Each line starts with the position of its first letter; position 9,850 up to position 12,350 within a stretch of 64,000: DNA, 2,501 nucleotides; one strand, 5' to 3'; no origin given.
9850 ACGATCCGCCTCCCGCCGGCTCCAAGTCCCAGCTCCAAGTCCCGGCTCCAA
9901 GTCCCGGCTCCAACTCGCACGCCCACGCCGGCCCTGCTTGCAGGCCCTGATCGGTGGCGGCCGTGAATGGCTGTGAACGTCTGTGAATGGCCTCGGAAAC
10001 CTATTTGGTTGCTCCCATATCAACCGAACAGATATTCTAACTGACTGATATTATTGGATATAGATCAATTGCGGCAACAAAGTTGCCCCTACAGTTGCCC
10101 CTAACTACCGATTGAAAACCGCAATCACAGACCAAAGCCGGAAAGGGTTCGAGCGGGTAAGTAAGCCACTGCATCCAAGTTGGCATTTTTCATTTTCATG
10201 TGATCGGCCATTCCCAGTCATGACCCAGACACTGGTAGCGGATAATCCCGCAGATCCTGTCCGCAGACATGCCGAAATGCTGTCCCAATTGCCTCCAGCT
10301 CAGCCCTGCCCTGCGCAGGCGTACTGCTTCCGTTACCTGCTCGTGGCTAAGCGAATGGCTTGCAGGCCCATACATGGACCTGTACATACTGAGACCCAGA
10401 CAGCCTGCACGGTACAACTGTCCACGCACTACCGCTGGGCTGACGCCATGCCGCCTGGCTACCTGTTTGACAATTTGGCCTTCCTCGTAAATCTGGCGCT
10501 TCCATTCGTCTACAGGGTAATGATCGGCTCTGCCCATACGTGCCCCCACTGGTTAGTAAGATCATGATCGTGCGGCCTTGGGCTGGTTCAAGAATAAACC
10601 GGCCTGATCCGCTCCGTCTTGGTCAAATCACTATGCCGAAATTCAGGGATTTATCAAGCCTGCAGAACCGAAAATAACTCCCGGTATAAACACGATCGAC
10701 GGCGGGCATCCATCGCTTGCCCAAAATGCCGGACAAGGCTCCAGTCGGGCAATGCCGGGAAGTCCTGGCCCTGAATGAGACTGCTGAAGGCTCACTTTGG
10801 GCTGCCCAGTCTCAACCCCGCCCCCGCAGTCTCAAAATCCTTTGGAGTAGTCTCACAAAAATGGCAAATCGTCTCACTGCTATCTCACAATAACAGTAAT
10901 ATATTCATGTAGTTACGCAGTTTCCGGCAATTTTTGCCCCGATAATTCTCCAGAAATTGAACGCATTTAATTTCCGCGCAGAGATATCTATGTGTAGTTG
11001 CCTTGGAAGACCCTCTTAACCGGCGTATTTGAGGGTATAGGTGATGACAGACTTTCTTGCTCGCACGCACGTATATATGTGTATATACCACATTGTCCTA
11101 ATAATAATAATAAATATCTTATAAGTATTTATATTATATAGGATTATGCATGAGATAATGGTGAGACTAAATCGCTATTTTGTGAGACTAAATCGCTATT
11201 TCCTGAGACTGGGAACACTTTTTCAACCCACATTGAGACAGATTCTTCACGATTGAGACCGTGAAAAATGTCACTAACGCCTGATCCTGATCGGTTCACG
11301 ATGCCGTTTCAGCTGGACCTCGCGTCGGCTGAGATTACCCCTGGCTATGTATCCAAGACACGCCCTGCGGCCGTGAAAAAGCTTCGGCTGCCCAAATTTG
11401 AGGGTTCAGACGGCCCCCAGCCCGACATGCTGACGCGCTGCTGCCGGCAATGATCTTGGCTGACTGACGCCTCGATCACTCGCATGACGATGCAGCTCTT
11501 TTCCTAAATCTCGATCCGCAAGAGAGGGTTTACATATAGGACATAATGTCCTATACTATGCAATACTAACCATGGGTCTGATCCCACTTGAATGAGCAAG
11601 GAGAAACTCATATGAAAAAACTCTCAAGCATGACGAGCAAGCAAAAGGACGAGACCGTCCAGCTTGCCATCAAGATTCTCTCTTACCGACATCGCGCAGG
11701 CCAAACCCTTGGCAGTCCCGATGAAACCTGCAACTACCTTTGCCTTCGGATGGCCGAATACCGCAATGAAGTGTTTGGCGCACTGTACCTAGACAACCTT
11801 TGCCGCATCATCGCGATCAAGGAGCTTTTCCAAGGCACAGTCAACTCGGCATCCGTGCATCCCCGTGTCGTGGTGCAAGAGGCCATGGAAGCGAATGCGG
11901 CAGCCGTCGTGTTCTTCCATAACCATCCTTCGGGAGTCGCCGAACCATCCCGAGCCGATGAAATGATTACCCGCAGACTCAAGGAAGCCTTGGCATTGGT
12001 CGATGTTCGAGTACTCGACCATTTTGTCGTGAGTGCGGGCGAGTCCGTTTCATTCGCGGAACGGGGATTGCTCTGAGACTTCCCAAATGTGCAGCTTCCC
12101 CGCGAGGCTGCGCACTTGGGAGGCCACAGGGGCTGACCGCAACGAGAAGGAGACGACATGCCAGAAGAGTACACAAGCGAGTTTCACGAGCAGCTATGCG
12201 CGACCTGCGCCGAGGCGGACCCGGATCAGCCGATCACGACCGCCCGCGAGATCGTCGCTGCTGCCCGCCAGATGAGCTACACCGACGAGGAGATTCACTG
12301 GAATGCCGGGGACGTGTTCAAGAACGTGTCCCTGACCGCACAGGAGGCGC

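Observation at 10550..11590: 1-kb divergent control region with AT-rich core flanked by inverted sets of 22-bp-phased TGAGAC iterons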

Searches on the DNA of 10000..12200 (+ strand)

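Call 9: search_dna_similar(query=window:10100-12100:+, collection=plasmids, mode=distant, max_rows=25)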
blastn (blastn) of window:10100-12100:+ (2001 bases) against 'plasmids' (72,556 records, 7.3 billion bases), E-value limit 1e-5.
Records with a match: 3; places in all: 3; records where one place covers at least 80% of the query: 0.
Best place of each record, by identity: 60-80% 3.
By first word of the organism name: Vibrio 2; Thioflavicoccus 1.
By predicted mobility (MOB-suite, as given by PLSDB): conjugative 2; non-mobilizable 1.
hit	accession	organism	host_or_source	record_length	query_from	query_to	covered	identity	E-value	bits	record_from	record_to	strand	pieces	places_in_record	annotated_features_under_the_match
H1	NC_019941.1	Thioflavicoccus mobilis 8321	flat, laminated microbial mat in a salt ...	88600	1667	1922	13%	70.5%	2e-20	109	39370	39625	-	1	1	radC: DNA repair protein RadC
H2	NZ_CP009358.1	Vibrio tubiashii ATCC 19109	Mercenaria mercenaria,Larvae from hard ...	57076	1782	1975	10%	67.5%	2e-7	67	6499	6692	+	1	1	radC: DNA repair protein RadC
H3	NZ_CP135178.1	Vibrio cyclitrophicus ZF270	filtered seawater (large, >=63 ...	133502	1750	1932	9%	67.2%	7e-6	61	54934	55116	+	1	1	radC: DNA repair protein RadC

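Call 10: search_dna_similar(query=window:10100-12100:+, collection=phages, mode=distant, max_rows=15)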
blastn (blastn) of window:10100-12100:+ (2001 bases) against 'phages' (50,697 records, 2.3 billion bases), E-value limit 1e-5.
No match.
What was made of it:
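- Tried and rejected: DNA similarity of 10100-12100 to plasmids gave only RadC hits, and to phages gave none (calls 9, 10).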

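Call 33: search_rna_families(source=window, start=10000, end=12200, threshold=evalue, max_evalue=1)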
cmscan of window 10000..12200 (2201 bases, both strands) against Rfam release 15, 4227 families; matches with E-value up to 1: 1.
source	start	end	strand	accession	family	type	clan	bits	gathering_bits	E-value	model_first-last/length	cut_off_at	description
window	11898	11937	+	RF01716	PhotoRC-I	Cis-reg;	-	27.2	45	0.00023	1-44/44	no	PhotoRC-I RNA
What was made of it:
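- Tried and rejected: Rfam gave only a sub-threshold hit inside radC (call 33).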
